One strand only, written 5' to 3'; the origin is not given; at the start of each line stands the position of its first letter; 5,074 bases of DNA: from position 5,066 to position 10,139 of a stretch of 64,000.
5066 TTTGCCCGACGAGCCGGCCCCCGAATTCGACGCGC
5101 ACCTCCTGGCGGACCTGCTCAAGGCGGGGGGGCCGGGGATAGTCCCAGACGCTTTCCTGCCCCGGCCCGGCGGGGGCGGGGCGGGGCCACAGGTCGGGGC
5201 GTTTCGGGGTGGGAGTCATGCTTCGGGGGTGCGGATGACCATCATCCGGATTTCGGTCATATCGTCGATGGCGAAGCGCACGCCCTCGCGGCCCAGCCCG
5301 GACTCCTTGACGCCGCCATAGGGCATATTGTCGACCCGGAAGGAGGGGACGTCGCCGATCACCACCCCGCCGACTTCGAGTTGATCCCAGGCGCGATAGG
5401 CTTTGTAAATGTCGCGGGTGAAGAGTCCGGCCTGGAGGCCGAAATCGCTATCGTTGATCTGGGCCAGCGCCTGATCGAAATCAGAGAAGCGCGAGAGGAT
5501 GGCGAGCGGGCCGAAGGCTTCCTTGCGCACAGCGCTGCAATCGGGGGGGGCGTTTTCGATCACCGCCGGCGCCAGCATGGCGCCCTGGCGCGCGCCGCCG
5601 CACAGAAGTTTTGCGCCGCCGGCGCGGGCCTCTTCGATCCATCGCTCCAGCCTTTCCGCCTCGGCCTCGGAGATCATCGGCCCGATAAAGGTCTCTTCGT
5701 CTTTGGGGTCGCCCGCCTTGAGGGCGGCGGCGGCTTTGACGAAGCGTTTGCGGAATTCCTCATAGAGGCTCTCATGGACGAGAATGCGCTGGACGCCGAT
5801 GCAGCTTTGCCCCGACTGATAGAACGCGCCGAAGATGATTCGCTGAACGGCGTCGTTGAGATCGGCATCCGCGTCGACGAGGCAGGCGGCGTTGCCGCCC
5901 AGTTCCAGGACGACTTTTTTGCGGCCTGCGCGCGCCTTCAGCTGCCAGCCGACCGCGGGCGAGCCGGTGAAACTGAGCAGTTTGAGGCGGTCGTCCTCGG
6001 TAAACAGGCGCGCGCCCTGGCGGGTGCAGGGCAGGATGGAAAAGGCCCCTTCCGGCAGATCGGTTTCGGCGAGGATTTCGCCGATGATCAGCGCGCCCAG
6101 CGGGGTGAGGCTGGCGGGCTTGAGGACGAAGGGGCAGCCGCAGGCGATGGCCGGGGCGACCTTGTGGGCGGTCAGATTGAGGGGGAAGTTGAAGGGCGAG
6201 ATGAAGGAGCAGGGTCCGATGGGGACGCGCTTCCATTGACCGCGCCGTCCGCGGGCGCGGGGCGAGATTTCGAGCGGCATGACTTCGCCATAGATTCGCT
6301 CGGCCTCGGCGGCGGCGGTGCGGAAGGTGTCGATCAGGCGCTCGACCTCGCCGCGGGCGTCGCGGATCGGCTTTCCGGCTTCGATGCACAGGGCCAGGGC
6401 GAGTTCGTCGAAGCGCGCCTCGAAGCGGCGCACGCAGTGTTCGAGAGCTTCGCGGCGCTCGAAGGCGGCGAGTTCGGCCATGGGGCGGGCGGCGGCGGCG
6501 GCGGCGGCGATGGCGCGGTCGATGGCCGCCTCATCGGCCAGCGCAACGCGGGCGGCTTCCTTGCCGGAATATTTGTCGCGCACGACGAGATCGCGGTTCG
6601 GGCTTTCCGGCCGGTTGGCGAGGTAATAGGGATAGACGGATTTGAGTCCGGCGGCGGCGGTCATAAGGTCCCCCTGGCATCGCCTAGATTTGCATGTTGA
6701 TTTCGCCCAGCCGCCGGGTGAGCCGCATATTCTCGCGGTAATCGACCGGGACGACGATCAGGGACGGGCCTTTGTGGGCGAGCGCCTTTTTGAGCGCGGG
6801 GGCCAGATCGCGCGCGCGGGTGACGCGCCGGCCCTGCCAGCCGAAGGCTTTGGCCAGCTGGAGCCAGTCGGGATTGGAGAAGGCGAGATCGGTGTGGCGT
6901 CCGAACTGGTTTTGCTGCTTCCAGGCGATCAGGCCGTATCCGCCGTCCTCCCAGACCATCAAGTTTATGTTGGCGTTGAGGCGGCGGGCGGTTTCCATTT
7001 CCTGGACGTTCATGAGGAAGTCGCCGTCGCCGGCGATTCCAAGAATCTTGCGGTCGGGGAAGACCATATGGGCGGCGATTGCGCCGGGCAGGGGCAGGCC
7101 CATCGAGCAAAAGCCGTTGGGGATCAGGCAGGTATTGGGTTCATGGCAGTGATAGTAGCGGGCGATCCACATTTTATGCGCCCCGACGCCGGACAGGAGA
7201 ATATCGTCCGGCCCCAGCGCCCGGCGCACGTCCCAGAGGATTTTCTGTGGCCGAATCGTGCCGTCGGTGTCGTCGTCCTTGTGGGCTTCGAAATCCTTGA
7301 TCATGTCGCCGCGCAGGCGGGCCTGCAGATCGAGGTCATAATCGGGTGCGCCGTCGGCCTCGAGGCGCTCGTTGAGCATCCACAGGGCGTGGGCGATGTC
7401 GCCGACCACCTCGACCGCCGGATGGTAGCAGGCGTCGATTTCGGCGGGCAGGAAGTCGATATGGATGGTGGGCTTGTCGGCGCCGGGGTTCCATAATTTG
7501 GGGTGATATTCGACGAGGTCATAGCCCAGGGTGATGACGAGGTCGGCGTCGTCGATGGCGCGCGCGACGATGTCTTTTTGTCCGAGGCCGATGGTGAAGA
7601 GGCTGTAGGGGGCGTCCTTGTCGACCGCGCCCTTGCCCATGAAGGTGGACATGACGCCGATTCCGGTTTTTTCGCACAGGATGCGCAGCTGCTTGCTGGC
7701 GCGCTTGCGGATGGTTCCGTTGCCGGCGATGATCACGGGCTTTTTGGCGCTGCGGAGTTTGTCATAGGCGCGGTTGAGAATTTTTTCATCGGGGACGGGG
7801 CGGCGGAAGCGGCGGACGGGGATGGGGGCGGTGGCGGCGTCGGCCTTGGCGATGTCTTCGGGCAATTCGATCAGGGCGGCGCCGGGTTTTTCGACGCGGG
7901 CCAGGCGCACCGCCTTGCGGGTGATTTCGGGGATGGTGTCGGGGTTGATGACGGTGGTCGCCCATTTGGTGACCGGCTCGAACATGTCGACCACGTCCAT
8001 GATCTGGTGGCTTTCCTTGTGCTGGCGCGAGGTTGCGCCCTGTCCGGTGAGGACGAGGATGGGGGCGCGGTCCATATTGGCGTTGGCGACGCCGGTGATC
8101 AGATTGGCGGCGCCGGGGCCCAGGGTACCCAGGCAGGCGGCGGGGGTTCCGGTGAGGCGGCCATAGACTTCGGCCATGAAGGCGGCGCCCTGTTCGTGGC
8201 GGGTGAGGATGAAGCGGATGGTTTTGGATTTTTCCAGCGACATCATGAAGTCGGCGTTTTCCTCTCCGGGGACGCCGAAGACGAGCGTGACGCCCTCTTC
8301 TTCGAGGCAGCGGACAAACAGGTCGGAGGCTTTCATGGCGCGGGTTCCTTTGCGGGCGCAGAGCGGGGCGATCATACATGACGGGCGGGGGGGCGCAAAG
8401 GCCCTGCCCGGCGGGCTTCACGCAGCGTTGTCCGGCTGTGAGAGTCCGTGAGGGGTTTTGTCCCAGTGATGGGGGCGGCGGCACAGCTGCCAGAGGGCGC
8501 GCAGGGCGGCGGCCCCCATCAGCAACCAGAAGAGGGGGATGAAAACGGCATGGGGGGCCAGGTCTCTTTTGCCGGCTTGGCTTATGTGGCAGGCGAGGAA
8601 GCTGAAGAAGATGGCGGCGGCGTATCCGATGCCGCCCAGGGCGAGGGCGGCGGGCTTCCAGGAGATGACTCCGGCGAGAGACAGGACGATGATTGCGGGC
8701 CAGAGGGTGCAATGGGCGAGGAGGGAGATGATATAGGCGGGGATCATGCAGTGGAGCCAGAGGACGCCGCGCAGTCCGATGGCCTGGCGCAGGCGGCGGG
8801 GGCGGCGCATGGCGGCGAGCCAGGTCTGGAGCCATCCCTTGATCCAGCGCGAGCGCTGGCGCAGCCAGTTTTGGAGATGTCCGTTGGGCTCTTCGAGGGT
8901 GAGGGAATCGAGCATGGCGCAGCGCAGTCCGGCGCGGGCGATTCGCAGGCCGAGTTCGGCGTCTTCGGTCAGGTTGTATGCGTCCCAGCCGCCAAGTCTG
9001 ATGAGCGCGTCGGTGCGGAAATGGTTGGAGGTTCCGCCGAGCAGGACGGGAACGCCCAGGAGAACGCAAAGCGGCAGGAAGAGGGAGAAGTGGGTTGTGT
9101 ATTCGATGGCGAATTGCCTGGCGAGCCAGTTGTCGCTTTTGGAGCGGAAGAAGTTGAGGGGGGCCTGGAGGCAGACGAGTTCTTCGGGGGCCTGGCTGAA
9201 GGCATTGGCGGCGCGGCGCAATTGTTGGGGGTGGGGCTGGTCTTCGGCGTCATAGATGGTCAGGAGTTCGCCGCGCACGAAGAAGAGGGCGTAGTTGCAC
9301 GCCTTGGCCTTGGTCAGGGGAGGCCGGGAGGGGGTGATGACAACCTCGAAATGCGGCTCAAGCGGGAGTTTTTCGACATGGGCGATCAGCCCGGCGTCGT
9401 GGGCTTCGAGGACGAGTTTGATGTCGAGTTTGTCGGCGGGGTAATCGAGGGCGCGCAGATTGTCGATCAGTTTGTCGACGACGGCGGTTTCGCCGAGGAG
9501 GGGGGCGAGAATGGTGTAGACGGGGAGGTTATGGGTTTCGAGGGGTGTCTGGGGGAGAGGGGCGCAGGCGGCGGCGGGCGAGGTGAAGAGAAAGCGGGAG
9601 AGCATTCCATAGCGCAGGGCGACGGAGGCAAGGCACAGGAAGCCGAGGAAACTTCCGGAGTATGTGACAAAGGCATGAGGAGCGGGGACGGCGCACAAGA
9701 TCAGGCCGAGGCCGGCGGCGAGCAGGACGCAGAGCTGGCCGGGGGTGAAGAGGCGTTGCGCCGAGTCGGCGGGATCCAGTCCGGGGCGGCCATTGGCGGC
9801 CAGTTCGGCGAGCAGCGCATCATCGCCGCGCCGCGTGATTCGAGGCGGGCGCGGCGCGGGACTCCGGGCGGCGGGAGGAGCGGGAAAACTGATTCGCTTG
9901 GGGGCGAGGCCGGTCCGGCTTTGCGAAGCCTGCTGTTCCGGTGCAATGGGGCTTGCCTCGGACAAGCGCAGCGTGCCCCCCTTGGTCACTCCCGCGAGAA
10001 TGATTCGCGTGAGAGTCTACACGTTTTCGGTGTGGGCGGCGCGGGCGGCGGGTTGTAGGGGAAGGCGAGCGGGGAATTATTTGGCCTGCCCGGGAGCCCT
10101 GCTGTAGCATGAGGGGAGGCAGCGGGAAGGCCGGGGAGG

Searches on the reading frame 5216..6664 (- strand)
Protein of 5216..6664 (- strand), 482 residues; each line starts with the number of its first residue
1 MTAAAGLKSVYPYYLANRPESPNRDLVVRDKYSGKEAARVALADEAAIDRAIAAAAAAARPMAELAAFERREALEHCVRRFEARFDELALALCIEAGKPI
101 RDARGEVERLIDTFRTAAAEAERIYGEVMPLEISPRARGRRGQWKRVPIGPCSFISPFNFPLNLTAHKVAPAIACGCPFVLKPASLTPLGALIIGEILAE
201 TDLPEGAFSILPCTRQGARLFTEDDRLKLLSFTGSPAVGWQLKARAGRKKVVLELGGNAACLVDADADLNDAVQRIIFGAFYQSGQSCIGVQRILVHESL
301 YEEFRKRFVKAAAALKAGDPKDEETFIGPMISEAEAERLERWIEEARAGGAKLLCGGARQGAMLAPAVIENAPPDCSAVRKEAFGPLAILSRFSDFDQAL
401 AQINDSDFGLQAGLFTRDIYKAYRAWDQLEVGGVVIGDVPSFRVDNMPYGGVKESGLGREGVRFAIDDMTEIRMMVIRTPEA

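Call 37: search_protein_families(library=ncbifam, proteins=[window:5216-6664:-], max_evalue=0.00001)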
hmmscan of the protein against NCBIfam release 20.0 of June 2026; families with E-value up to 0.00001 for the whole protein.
window:5216-6664:- (482 aa): 42 families (the best 25 are shown)
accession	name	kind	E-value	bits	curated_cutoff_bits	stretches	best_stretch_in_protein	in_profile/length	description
NF040648.1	lactal_redase_Meth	equivalog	1.3e-128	429.9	650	1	24-477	11-462/463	lactaldehyde dehydrogenase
NF047626.1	SulfactDhSafD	equivalog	6.1e-103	345.3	700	1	29-477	6-454/454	sulfoacetaldehyde dehydrogenase SafD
TIGR03250.1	PhnAcAld_DH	equivalog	1.2e-97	327.6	635.65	1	23-474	16-467/472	phosphonoacetaldehyde dehydrogenase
TIGR01780.1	SSADH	subfamily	2.4e-94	316.8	646.35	1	29-472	2-447/448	succinate-semialdehyde dehydrogenase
NF040869.1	G3PDH_Arch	equivalog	2.8e-92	310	780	1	9-476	18-490/502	NADP-dependent glyceraldehyde-3-phosphate dehydrogenase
NF010000.0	PRK13473.1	subfamily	8.6e-91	304.9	615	1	25-477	18-472/475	aminobutyraldehyde dehydrogenase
NF009725.0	PRK13252.1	equivalog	2.5e-88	296.6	593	1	28-477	26-479/488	betaine-aldehyde dehydrogenase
TIGR01804.1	BADH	equivalog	1.5e-87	294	668.6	1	33-472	22-466/467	betaine-aldehyde dehydrogenase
TIGR02299.1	HpaE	equivalog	1.5e-85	287.6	638.35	1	34-477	26-476/488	5-carboxymethyl-2-hydroxymuconate semialdehyde dehydrogenase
NF008415.0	PRK11241.1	equivalog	1.3e-84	284.6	828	1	39-477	41-480/482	NADP-dependent succinate-semialdehyde dehydrogenase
NF006916.0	PRK09407.1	equivalog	4e-78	263.3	521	1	23-462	33-477/526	succinic semialdehyde dehydrogenase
NF045735.1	PaDhStyDPseudo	equivalog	3.6e-77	260.1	850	1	24-477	18-481/483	phenylacetaldehyde dehydrogenase StyD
NF042993.1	AlphKGSA_gudD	equivalog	1.1e-76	258.5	770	1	40-477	36-480/481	alpha-ketoglutaric semialdehyde dehydrogenase GucD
NF006915.0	PRK09406.1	equivalog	2e-76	257.7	730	1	43-474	20-453/457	NADP-dependent succinic semialdehyde dehydrogenase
TIGR03216.1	OH_muco_semi_DH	equivalog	2.1e-76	257.5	693.25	1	29-478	19-480/481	2-hydroxymuconic semialdehyde dehydrogenase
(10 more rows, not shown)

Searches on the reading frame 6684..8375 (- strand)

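Call 37: search_protein_families(library=ncbifam, proteins=[window:6684-8375:-], max_evalue=0.00001)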
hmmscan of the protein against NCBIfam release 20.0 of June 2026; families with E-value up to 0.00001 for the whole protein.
window:6684-8375:- (563 aa): 53 families (the best 25 are shown)
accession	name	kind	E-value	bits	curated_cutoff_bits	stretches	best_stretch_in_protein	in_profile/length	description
NF006187.0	PRK08322.1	equivalog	8e-216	717.7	509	1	14-562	2-547/548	acetolactate synthase large subunit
NF006378.0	PRK08617.1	equivalog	1.3e-141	472.7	510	1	12-556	6-550/556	acetolactate synthase AlsS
TIGR02418.1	acolac_catab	equivalog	1.9e-130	435.9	551.1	1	17-553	2-538/539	acetolactate synthase AlsS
NF006052.0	PRK08199.1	subfamily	1.2e-108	363.8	539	1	11-558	5-550/559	thiamine pyrophosphate protein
TIGR00118.1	acolac_lg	equivalog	3.8e-107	359.1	538.35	1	14-550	1-540/557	biosynthetic-type acetolactate synthase large subunit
NF004919.0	PRK06276.1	equivalog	5.1e-101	338.8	866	1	14-552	1-546/582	acetolactate synthase large subunit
NF006524.0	PRK08978.1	equivalog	6.1e-99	331.8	738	1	14-550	1-530/548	acetolactate synthase 2 catalytic subunit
NF004710.0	PRK06048.1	equivalog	1.4e-96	324.2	976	1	11-550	5-543/561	acetolactate synthase large subunit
NF005860.0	PRK07789.1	equivalog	1.6e-93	314.1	881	1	11-535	31-568/615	acetolactate synthase large subunit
NF006016.1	PRK08155.1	equivalog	1.2e-91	307.9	870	1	14-549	3-537/554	acetolactate synthase large subunit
NF005651.0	PRK07418.1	subfamily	2.6e-90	303.4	942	1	13-551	18-566/617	acetolactate synthase large subunit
NF006377.0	PRK08611.1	equivalog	1.1e-87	295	742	1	14-548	4-533/576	pyruvate oxidase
NF006122.0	PRK08266.1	subfamily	3.7e-86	289.8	571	1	13-548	3-528/543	hypothetical protein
NF005824.0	PRK07710.1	equivalog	9.8e-86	288.3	976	1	10-549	13-553/573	acetolactate synthase large subunit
NF005228.0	PRK06725.1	equivalog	8.6e-85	285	991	1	11-549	13-550/571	acetolactate synthase large subunit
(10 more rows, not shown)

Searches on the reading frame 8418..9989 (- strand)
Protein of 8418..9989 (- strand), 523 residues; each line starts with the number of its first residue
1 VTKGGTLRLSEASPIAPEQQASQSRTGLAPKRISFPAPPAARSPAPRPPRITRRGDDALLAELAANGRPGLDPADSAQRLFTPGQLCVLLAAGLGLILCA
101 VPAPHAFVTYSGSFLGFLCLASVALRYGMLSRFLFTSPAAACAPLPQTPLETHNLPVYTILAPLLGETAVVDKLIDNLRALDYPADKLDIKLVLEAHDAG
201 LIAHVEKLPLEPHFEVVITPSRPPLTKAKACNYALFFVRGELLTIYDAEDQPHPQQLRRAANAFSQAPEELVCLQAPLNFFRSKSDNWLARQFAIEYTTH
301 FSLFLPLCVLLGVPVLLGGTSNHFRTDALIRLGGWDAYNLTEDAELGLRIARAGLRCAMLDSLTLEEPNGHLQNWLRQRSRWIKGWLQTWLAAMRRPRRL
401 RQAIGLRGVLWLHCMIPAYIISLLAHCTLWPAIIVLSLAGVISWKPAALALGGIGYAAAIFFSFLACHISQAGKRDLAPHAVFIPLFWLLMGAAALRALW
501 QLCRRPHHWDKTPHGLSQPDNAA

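Call 37: search_protein_families(library=ncbifam, proteins=[window:8418-9989:-], max_evalue=0.00001)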
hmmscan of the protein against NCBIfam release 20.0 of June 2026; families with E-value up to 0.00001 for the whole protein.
window:8418-9989:- (523 aa): 5 families
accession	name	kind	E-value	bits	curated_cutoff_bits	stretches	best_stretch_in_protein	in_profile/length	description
TIGR03030.1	CelA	equivalog_domain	2.9e-10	38.8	699.1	1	150-391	125-382/714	UDP-forming cellulose synthase catalytic subunit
NF011307.0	PRK14716.1-5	equivalog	4.3e-10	39.1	431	1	159-390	65-316/464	glycosyl transferase family protein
NF008558.0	PRK11498.1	equivalog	7.4e-08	30.8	992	1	149-389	266-504/872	UDP-forming cellulose synthase catalytic subunit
NF011305.0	PRK14716.1-3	equivalog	1e-06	28.2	409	1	147-358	44-266/486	glycosyl transferase family protein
TIGR03937.1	PgaC_IcaA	equivalog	2.1e-06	27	422.3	1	147-433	36-323/407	poly-beta-1,6-N-acetyl-D-glucosamine synthase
